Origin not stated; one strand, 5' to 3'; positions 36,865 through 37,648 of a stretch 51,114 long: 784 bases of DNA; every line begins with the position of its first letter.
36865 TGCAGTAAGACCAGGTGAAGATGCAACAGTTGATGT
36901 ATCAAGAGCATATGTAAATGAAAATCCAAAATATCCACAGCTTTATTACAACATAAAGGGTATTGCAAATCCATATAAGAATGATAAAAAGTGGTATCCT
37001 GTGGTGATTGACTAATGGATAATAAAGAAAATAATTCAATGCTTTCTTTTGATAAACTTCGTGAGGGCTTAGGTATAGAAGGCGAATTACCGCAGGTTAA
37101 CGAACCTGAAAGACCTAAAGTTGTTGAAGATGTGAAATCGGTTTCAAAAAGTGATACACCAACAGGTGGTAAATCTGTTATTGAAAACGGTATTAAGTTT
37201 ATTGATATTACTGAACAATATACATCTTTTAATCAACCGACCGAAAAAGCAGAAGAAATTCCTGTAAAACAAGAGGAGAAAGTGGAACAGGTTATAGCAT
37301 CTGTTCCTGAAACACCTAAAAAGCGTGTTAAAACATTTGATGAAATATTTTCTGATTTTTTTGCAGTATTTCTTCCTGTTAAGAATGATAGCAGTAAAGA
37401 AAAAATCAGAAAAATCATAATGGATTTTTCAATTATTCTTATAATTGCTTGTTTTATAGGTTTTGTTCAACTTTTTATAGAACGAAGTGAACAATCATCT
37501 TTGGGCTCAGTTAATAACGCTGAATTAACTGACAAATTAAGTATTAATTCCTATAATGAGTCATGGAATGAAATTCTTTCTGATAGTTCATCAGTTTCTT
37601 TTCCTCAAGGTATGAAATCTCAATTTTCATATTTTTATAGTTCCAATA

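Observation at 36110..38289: Class B sortase translationally coupled to a paralogue that has lost catalytic His and Cys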

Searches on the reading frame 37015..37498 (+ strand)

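Call 36: search_protein_families(library=pfam, proteins=[window:37015-37420:+], max_evalue=1)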
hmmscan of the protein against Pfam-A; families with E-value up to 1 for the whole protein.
window:37015-37420:+ (135 aa): 0 families

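Call 61: search_protein_representatives(protein=window:37015-37498:+)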
Query: 161 residues. Proteins with E-value up to 0.001 (for the whole library): 18; up to 1e-10: 9; up to 1e-30: 3. The best 18 are listed.
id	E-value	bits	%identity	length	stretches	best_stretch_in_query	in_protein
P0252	8.9e-56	204.4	68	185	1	1-161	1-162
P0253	9.4e-50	184.9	78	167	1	1-121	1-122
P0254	1.9e-43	164.4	66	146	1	1-145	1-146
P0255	1.6e-24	103.0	52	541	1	44-157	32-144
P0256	2.7e-24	102.3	48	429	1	2-159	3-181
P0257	1.8e-22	96.4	55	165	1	52-161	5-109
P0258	1.9e-22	96.3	48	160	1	2-155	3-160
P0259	3.2e-20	89.0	77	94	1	1-64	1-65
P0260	1.2e-17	80.8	52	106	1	53-157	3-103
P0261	7.7e-06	42.4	35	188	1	73-157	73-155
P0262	2.2e-05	40.9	39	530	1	85-157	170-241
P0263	2.6e-05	40.7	42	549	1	88-160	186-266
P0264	2.6e-05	40.7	52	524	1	112-157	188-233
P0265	1.2e-04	38.5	77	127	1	131-161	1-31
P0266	2.8e-04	37.3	42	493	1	86-157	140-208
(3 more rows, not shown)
